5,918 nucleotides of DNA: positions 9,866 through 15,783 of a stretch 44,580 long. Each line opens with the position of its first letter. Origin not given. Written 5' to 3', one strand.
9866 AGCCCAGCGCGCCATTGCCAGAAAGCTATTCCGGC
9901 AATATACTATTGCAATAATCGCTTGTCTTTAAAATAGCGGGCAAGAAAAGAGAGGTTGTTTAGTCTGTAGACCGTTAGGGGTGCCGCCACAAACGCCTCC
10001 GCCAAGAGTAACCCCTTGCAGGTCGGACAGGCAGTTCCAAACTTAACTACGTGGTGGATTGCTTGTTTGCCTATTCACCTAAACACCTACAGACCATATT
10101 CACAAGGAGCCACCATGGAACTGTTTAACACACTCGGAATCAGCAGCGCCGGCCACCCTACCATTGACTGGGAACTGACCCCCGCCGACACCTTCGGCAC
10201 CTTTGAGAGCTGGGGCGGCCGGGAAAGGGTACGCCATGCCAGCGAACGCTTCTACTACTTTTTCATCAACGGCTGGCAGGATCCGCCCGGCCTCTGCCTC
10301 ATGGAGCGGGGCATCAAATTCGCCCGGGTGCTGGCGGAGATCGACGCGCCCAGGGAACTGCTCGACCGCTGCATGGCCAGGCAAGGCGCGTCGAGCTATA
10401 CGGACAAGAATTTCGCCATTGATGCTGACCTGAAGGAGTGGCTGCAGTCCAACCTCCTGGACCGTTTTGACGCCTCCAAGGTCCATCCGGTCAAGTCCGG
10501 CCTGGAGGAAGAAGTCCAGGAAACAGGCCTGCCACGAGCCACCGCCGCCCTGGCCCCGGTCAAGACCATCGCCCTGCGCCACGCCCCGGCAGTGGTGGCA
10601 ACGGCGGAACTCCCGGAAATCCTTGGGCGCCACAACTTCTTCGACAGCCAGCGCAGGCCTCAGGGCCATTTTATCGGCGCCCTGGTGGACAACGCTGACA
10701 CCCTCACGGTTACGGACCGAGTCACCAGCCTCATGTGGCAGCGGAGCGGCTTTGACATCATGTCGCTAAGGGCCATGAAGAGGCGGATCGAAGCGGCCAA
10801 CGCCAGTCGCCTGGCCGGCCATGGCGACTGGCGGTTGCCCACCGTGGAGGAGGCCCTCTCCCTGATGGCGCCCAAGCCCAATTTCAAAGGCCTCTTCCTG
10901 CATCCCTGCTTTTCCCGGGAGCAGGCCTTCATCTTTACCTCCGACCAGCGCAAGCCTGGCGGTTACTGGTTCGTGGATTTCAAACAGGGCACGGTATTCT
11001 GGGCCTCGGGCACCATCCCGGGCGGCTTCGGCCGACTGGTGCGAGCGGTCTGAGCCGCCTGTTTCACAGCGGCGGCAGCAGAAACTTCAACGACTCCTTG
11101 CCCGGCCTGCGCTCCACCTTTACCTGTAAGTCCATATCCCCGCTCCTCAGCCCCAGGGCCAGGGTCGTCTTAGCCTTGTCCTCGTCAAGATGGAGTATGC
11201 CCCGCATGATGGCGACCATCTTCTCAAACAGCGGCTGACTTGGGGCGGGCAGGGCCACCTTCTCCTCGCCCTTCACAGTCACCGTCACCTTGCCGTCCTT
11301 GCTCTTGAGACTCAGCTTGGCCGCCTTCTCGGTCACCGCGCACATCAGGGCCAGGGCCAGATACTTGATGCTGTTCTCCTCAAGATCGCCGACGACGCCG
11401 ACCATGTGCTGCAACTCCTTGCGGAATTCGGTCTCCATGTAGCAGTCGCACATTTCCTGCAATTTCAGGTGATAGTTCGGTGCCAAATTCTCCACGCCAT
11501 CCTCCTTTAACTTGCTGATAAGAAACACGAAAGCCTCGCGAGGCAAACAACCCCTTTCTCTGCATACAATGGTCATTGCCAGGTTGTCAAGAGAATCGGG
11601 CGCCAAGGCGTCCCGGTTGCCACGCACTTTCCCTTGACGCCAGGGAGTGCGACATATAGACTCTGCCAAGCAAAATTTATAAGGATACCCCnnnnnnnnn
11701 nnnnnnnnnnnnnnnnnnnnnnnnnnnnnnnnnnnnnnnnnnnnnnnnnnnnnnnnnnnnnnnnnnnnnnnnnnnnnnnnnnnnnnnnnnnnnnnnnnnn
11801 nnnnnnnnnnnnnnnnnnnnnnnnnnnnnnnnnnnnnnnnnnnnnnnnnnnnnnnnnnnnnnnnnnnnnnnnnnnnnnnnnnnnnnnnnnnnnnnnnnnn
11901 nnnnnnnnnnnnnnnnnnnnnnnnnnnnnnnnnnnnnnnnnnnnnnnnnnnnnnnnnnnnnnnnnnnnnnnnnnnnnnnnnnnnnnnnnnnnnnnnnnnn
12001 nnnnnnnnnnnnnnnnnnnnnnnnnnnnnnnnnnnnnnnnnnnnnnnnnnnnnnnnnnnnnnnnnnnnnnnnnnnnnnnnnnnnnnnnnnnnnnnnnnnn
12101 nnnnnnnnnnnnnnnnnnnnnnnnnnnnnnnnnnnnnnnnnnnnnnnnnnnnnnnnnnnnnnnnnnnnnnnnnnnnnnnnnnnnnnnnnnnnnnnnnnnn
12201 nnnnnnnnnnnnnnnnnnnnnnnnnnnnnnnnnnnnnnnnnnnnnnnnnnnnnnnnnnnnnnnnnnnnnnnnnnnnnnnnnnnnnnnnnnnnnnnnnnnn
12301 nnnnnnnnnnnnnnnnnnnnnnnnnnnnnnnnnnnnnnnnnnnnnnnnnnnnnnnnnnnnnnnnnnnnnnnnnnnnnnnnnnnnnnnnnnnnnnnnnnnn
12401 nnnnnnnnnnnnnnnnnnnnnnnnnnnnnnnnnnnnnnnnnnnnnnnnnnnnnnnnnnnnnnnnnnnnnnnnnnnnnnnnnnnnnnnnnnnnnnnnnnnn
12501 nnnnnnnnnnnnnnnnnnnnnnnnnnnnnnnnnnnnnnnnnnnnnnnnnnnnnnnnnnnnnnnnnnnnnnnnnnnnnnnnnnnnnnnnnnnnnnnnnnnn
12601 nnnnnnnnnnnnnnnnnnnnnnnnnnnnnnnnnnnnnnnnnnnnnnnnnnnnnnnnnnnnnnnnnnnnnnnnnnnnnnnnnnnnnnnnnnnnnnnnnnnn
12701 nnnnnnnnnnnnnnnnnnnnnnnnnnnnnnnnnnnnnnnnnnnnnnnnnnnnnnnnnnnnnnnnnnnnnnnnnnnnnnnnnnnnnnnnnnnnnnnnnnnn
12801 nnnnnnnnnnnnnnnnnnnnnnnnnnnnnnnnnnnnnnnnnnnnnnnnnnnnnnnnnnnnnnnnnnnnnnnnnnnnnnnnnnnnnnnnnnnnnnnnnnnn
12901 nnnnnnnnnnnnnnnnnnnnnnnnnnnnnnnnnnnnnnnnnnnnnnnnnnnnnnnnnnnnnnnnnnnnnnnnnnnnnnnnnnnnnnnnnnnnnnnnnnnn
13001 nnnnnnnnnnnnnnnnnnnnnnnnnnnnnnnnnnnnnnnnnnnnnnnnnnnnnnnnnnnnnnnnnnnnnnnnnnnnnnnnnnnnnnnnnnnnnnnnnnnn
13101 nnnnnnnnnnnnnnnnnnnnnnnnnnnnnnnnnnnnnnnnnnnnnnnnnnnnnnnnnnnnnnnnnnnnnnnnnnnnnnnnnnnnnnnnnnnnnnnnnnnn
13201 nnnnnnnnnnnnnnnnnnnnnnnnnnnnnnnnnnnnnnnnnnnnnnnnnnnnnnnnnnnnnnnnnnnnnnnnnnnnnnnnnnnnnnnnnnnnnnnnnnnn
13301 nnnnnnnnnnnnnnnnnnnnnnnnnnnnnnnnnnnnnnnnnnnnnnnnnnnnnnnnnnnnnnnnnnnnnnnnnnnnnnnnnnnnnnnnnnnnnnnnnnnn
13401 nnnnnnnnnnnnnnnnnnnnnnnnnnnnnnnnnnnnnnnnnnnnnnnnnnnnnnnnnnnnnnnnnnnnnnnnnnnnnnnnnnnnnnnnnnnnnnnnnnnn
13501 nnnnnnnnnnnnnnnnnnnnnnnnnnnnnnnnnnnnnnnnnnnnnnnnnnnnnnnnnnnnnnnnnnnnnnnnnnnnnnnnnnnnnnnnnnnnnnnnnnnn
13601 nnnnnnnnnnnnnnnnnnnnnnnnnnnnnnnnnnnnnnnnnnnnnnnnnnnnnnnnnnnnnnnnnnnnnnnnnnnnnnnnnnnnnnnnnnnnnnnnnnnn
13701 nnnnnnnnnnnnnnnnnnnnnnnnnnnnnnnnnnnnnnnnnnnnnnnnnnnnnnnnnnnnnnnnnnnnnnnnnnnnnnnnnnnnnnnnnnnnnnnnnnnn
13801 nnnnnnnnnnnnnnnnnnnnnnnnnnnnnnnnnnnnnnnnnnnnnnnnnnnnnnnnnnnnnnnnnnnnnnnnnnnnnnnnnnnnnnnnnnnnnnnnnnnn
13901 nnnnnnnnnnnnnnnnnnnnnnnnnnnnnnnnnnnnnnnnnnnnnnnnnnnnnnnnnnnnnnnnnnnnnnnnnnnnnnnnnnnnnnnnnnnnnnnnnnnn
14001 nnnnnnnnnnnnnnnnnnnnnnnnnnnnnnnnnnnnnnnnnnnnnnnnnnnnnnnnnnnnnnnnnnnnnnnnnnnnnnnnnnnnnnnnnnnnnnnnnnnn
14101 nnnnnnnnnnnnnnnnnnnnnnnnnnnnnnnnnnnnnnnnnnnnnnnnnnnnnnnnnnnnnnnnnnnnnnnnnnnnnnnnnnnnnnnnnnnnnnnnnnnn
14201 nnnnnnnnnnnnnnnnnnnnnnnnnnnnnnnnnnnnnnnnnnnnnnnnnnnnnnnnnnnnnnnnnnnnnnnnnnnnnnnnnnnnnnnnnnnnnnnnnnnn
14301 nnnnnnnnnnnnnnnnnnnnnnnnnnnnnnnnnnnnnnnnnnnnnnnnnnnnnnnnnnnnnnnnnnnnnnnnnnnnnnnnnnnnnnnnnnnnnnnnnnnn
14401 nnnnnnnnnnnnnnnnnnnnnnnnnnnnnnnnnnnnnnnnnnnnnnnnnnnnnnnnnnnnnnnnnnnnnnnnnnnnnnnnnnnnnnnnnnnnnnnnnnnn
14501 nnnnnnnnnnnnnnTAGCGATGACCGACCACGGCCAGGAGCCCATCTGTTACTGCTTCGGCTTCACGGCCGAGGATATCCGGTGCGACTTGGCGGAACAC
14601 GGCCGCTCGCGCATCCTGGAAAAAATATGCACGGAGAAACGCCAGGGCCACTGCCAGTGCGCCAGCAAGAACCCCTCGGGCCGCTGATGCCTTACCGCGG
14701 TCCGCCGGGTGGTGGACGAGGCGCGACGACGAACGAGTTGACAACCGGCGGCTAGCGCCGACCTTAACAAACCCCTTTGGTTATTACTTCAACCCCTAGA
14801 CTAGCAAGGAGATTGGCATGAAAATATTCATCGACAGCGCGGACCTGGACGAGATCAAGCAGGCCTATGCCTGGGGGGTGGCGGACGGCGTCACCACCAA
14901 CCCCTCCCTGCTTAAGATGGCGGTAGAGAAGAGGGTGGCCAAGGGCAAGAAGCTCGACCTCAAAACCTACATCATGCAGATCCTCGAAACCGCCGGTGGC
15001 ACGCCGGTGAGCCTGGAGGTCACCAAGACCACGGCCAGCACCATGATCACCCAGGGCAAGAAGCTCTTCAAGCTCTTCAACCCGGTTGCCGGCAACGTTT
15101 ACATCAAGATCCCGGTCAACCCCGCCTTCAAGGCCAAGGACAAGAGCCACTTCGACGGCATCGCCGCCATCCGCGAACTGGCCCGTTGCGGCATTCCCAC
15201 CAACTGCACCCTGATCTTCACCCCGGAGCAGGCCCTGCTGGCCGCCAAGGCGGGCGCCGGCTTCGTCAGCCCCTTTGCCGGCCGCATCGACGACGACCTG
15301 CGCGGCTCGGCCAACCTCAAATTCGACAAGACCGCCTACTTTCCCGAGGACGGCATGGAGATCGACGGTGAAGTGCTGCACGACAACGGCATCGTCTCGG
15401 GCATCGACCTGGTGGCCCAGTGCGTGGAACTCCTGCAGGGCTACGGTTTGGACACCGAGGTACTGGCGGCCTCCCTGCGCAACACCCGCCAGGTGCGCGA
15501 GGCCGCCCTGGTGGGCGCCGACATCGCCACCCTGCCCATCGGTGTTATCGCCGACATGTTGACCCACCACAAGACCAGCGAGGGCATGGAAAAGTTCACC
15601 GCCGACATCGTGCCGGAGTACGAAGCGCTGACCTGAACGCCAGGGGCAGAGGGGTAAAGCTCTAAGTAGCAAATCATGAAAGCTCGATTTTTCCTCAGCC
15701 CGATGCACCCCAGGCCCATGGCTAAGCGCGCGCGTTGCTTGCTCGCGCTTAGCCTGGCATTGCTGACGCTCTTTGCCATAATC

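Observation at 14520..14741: Unannotated small Cys-rich ORF with in-frame UGA and a SECIS-like hairpin of the same geometry as selD: candidate selenoprotein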

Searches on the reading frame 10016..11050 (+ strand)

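Call 59: search_protein_families(library=ncbifam, proteins=[window:10016-11050:+], max_evalue=1e-8)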
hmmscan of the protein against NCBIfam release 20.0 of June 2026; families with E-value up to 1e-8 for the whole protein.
window:10016-11050:+ (345 aa): 1 family
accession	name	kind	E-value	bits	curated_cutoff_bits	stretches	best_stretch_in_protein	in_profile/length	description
NF045682.1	DVU0772_fam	subfamily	7.2e-26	90.4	45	1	50-147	2-100/100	DVU0772 family protein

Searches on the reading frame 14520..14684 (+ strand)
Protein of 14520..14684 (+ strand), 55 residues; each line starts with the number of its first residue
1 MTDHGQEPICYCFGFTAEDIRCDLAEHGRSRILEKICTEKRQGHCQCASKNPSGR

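Call 5: search_protein_families(library=pfam, proteins=[window:14520-14684:+], max_evalue=1)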
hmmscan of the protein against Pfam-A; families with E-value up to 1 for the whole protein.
seq(55 aa): 0 families

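Call 6: search_protein_families(library=ncbifam, proteins=[window:14520-14684:+], max_evalue=1)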
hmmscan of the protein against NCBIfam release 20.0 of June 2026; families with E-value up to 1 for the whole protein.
seq(55 aa): 1 family
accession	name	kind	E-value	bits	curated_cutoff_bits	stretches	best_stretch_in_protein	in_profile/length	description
NF047645.1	CopZ_Nterm_CC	equivalog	1.6e-10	41.4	100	1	4-55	83-131/138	putative iron-sulfur cluster-binding metallochaperone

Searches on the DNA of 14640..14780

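Call 71: search_rna_families(source=window, start=14640, end=14780, threshold=evalue, max_evalue=10)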
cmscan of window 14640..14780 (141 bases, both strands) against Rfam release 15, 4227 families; matches with E-value up to 10: 3.
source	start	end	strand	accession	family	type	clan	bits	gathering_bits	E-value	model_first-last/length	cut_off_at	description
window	14657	14692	+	RF02468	Ms_IGR-4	Gene; sRNA;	-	15.8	55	1.7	1-38/38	no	Mycobacterium sRNA Ms_IGR-4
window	14674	14705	-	RF01540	TB11Cs4H2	Gene; snRNA; snoRNA; HACA-box;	-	12.2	50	6.5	1-64/64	no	Trypanosomatid snoRNA TB11Cs4H2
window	14645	14694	-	RF00625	P11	Gene;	-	9.7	70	3.6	1-139/139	no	Pseudomonas sRNA P11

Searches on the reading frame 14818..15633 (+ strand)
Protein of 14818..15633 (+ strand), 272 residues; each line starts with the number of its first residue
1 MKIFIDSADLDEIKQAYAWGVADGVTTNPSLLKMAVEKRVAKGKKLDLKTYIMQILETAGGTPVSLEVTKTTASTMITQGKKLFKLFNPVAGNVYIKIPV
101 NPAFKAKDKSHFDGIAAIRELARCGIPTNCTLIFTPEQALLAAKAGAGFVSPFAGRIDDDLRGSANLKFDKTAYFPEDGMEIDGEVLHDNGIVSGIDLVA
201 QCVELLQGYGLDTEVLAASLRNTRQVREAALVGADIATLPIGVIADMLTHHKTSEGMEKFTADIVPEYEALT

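Call 59: search_protein_families(library=ncbifam, proteins=[window:14818-15633:+], max_evalue=1e-8)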
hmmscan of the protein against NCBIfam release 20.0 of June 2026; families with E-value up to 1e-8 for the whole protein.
window:14818-15633:+ (272 aa): 7 families
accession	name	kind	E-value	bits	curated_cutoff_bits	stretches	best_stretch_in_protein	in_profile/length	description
TIGR00875.1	fsa_talC_mipB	equivalog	8.8e-51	172.3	245.95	2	1-160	1-136/213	fructose-6-phosphate aldolase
NF009296.0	PRK12653.1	subfamily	2.4e-27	96.2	306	1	1-159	1-137/220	fructose-6-phosphate aldolase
TIGR00874.1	talAB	equivalog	5.2e-18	65.5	396.2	1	64-247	91-250/317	transaldolase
NF009299.0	PRK12656.1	equivalog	1.3e-17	64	214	1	1-158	1-138/222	fructose-6-phosphate aldolase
TIGR02134.1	transald_staph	equivalog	1.4e-17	64.1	281.95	1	2-160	7-151/236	transaldolase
NF009001.0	PRK12346.1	subfamily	1.6e-13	50.9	439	1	109-248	133-252/316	transaldolase A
NF008965.0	PRK12309.1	equivalog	1.9e-13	50.2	550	1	62-247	99-256/392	transaldolase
